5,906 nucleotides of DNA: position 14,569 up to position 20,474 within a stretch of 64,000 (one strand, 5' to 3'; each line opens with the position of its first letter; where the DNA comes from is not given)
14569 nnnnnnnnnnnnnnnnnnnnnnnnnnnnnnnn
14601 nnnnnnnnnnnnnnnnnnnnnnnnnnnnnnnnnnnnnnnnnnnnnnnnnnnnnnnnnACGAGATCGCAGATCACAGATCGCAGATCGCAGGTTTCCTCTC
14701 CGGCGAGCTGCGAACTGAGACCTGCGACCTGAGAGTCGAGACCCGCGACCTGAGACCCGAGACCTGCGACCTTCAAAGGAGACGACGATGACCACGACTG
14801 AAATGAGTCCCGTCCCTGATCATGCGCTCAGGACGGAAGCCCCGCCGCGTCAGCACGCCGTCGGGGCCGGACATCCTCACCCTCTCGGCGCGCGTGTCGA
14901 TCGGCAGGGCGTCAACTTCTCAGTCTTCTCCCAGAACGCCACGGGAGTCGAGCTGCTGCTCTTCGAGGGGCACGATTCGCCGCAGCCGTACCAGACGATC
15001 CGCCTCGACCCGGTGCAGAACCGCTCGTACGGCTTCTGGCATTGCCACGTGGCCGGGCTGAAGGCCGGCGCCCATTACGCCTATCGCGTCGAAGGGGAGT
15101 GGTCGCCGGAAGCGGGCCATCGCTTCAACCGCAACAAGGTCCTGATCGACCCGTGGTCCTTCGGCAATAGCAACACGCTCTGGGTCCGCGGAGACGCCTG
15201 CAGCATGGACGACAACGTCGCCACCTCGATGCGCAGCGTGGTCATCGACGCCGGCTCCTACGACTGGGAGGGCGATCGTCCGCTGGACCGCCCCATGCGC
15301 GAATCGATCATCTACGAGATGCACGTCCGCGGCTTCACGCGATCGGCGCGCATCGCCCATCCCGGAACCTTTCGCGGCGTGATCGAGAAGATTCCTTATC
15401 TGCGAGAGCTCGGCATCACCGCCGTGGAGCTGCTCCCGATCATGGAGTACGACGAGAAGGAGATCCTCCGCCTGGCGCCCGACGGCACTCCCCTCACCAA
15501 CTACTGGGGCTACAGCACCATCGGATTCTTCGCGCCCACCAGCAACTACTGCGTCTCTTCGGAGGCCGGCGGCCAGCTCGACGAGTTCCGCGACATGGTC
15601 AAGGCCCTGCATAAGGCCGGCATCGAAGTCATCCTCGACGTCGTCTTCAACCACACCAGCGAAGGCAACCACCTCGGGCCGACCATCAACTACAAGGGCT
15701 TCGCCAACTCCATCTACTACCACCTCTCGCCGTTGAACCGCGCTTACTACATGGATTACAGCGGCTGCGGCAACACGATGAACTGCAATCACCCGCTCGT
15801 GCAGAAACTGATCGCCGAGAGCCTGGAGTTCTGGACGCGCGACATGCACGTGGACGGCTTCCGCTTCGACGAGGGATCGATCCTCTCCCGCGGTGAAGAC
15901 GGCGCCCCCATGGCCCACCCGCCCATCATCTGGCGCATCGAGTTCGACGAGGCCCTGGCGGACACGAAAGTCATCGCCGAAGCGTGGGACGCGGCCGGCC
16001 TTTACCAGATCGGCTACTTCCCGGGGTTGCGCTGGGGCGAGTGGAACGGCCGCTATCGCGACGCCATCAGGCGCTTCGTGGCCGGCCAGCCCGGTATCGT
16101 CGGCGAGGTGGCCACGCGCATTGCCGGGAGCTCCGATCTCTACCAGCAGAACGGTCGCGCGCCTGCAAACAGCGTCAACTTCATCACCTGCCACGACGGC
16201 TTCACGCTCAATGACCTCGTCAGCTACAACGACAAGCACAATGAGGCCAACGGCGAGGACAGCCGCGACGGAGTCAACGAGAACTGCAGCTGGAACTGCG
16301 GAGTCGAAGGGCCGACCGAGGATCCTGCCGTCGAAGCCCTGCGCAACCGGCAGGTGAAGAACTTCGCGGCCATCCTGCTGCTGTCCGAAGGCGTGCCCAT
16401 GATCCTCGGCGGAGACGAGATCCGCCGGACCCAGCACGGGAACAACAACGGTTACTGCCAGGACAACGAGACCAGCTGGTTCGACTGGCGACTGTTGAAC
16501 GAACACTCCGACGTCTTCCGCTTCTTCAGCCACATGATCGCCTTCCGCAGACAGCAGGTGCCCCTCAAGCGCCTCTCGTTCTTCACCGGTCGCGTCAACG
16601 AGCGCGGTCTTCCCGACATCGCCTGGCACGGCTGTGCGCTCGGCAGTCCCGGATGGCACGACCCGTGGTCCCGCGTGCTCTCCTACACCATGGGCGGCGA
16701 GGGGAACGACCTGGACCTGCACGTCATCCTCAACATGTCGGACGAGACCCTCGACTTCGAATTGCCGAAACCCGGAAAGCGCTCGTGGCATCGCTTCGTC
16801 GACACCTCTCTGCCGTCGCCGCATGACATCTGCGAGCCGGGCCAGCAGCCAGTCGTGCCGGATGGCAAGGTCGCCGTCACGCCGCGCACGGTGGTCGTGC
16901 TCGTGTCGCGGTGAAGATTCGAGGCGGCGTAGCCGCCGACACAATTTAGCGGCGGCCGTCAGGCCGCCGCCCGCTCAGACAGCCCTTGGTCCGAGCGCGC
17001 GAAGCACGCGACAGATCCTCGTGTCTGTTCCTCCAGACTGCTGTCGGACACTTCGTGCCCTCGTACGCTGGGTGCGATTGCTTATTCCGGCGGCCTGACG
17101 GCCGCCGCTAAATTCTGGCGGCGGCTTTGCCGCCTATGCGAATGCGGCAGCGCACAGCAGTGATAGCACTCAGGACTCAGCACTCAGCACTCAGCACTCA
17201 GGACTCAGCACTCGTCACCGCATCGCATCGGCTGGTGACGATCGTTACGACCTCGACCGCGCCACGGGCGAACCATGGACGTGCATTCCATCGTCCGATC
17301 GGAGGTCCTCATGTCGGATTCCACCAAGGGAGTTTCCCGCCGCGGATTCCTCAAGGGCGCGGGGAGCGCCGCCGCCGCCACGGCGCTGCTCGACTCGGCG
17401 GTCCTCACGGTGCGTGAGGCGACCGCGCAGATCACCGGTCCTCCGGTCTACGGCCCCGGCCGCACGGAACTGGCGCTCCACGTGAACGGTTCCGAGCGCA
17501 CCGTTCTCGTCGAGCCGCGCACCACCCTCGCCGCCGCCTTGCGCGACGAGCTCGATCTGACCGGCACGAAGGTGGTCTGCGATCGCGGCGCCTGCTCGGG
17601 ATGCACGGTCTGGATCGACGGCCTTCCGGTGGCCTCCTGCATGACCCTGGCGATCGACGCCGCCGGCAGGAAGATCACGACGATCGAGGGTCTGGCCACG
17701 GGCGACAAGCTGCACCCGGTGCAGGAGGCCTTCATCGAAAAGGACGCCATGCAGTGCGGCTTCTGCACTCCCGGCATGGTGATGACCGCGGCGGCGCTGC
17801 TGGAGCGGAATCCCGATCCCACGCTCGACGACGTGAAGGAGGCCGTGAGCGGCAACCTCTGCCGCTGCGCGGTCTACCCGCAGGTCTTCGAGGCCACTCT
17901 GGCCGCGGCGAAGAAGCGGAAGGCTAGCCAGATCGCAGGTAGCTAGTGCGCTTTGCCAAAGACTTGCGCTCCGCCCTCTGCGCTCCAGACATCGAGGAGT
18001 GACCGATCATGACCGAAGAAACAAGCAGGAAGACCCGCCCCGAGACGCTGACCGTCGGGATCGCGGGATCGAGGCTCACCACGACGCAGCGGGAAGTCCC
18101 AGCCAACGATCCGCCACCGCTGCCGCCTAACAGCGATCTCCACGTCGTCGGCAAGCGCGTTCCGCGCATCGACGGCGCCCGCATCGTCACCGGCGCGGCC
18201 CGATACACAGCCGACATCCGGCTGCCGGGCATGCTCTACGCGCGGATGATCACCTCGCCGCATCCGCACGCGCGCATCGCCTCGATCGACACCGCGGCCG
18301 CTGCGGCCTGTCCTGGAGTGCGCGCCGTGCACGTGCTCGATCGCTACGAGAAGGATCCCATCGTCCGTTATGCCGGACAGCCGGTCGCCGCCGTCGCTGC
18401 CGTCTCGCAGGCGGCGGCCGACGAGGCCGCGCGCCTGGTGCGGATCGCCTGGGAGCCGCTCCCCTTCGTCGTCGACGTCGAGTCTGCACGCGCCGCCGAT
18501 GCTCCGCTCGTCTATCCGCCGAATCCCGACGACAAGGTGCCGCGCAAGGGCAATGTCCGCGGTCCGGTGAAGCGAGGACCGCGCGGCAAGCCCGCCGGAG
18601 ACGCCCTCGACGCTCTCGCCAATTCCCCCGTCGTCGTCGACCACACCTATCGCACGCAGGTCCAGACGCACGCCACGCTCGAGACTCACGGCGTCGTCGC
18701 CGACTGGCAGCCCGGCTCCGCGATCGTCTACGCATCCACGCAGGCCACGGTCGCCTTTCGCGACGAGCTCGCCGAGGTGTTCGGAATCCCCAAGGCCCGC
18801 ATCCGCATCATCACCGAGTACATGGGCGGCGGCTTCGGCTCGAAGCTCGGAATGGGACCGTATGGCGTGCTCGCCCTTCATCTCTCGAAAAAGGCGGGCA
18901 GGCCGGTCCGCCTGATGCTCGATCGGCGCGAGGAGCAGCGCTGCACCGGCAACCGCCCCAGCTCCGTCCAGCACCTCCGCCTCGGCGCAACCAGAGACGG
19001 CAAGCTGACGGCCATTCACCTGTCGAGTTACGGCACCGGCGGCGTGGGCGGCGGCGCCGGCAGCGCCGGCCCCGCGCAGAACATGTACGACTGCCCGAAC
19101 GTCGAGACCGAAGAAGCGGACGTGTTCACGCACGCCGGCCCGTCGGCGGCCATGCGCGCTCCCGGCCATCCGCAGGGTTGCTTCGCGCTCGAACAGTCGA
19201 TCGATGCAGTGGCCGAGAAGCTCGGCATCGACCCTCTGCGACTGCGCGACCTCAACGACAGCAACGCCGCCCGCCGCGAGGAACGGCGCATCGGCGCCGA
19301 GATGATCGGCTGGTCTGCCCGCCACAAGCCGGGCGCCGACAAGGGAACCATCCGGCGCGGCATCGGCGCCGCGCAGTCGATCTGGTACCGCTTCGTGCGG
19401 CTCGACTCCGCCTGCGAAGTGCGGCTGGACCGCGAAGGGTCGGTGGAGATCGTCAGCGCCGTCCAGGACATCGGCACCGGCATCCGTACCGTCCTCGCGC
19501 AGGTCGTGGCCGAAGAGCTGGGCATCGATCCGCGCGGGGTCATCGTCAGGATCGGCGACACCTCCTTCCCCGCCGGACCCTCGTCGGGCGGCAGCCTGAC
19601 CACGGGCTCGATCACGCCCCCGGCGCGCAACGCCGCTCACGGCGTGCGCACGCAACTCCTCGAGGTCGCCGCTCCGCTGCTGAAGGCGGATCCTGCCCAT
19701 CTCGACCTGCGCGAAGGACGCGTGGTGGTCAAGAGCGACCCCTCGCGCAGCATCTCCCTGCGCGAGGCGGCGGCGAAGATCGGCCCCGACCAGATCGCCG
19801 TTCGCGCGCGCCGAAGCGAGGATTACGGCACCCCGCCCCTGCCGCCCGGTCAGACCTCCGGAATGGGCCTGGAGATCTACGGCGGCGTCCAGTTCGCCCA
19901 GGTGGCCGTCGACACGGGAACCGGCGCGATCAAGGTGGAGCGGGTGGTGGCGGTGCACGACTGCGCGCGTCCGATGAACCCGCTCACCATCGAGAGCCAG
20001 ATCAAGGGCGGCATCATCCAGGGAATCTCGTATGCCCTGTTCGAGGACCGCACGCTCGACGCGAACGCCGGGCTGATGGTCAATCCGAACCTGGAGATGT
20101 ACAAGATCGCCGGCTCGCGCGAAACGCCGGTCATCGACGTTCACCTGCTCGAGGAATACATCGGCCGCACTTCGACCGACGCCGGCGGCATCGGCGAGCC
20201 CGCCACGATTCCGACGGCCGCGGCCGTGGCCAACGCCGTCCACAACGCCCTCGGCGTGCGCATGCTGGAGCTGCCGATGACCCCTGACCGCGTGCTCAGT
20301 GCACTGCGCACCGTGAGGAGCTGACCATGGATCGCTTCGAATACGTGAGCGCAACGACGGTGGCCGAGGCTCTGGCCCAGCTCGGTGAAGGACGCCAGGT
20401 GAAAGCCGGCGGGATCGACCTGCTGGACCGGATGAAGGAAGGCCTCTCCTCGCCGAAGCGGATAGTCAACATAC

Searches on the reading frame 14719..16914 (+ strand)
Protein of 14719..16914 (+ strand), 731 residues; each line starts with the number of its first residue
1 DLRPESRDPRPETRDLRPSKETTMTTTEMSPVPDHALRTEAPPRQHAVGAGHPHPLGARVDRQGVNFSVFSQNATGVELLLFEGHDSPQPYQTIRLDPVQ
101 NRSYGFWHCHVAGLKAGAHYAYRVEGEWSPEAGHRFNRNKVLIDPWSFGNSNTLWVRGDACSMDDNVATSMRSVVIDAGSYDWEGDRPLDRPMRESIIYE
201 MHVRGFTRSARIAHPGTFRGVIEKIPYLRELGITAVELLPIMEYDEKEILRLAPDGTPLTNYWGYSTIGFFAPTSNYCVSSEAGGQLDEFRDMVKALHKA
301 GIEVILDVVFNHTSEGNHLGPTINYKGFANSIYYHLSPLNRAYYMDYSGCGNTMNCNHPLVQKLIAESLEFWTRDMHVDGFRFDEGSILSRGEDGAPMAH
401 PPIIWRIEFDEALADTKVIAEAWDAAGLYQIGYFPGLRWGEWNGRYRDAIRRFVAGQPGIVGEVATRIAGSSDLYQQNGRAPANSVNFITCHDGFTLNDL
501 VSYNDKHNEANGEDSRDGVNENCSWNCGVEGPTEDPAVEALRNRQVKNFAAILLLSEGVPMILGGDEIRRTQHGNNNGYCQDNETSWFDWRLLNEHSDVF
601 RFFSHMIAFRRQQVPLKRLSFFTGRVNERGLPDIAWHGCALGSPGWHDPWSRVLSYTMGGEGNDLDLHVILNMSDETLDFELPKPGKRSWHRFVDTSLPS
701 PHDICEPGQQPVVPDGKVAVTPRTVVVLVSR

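Call 20: search_protein_families(library=pfam, proteins=[window:14719-16914:+], max_evalue=0.00001)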
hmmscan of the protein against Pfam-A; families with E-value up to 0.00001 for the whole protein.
window:14719-16914:+ (731 aa): 3 families
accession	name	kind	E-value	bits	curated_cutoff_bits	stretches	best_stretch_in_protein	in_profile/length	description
PF00128.31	Alpha-amylase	-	1.2e-22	81.2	22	1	208-316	15-95/446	Alpha amylase, catalytic domain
PF02922.24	CBM_48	-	2.1e-16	60.4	22.4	1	55-147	1-83/83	Carbohydrate-binding module 48 (Isoamylase N-terminal domain)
PF21156.3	ISOA1-3_C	-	3.9e-09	37.1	27.3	1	636-709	2-73/106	Isoamylase 1-3, C-terminal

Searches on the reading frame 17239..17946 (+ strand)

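Call 20: search_protein_families(library=pfam, proteins=[window:17239-17946:+], max_evalue=0.00001)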
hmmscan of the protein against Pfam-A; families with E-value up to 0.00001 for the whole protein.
window:17239-17946:+ (235 aa): 2 families
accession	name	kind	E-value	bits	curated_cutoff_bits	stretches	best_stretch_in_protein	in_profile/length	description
PF01799.25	Fer2_2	-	6.5e-32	109.9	30.3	1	148-220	1-74/75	[2Fe-2S] binding domain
PF00111.32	Fer2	-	9.9e-06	25.9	21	1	81-127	2-48/77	2Fe-2S iron-sulfur cluster binding domain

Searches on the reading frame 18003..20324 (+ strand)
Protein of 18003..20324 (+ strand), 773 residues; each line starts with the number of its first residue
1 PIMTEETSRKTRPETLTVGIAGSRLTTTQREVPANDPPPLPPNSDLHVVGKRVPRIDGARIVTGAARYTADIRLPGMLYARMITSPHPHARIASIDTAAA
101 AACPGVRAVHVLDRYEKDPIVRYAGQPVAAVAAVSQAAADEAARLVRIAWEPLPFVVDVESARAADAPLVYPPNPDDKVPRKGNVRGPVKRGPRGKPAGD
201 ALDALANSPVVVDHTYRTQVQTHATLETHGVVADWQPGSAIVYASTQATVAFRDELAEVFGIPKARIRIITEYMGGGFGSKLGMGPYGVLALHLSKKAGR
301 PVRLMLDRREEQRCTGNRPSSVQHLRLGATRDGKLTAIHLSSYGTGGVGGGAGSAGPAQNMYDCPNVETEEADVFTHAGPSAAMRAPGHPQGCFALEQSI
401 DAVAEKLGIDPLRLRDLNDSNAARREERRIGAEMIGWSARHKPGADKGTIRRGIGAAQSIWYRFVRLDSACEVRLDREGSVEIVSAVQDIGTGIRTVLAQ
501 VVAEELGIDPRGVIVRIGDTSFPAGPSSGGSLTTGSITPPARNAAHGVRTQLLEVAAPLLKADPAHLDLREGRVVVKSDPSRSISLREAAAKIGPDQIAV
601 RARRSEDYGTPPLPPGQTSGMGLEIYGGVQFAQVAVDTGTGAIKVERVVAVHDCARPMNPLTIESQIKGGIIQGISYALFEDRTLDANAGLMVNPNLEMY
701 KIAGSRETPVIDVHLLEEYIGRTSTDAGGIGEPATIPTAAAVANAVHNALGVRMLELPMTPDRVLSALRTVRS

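Call 20: search_protein_families(library=pfam, proteins=[window:18003-20324:+], max_evalue=0.00001)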
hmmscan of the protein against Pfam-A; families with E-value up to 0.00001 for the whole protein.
window:18003-20324:+ (773 aa): 3 families
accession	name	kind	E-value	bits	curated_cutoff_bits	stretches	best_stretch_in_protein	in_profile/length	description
PF02738.23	MoCoBD_1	-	5.6e-63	212.7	27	1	198-418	15-243/244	Molybdopterin cofactor-binding domain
PF20256.3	MoCoBD_2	-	9e-57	193.2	27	1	432-709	3-283/283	Molybdopterin cofactor-binding domain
PF01315.27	Ald_Xan_dh_C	-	1.1e-21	77.6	31.3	2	63-109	1-47/110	Aldehyde oxidase and xanthine dehydrogenase, a/b hammerhead domain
